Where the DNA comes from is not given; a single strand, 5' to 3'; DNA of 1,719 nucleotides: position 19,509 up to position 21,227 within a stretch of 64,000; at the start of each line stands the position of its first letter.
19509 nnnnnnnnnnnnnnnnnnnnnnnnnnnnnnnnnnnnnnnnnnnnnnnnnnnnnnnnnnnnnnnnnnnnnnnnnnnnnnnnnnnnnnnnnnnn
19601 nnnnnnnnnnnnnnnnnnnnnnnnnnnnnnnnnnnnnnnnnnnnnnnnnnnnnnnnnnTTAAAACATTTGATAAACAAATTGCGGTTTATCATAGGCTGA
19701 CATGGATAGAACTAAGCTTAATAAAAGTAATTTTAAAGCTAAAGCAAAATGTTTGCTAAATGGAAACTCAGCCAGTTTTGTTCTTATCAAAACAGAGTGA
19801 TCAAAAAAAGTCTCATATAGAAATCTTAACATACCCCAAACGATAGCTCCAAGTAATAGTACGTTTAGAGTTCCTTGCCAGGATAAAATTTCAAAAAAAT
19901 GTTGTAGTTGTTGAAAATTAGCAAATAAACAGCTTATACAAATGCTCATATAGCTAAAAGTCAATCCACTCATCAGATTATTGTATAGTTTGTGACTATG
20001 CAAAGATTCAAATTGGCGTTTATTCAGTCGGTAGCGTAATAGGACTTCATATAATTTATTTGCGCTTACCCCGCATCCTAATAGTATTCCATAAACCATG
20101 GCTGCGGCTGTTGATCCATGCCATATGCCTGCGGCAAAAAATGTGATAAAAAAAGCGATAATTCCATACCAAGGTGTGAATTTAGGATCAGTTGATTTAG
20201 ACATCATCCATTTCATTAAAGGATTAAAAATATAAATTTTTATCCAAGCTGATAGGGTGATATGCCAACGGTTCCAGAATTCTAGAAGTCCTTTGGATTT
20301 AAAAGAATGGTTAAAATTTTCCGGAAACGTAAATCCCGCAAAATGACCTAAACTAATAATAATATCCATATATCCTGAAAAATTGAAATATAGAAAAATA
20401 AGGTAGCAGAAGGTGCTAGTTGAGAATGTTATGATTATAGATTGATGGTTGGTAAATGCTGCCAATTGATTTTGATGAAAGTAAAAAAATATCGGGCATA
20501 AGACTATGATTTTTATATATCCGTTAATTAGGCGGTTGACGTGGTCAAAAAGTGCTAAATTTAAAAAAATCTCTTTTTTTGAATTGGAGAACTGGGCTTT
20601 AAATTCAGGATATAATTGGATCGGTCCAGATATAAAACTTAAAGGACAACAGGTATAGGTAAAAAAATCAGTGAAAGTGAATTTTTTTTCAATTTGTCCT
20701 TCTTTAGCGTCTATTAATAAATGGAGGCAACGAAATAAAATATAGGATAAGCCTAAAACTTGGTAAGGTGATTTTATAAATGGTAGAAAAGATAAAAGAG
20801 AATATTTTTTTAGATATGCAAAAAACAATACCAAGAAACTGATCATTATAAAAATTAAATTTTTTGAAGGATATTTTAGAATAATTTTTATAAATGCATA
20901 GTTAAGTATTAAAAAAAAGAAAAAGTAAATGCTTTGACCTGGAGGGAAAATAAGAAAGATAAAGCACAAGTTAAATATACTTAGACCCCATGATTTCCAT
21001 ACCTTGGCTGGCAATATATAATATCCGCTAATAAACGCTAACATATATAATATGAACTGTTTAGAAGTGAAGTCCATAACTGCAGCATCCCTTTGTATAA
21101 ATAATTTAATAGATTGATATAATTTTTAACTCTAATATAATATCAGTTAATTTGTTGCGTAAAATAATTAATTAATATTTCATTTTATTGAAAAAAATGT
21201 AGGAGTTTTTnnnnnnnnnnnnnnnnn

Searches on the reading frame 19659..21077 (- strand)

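Call 45: search_protein_families(library=pfam, proteins=[window:19659-21077:-], max_evalue=0.001)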
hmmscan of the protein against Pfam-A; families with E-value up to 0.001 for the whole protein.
window:19659-21077:- (472 aa): 1 family
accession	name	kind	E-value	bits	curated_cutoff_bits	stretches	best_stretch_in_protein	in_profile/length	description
PF03062.24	MBOAT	-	2.2e-07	31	27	1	98-365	28-320/337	MBOAT, membrane-bound O-acyltransferase family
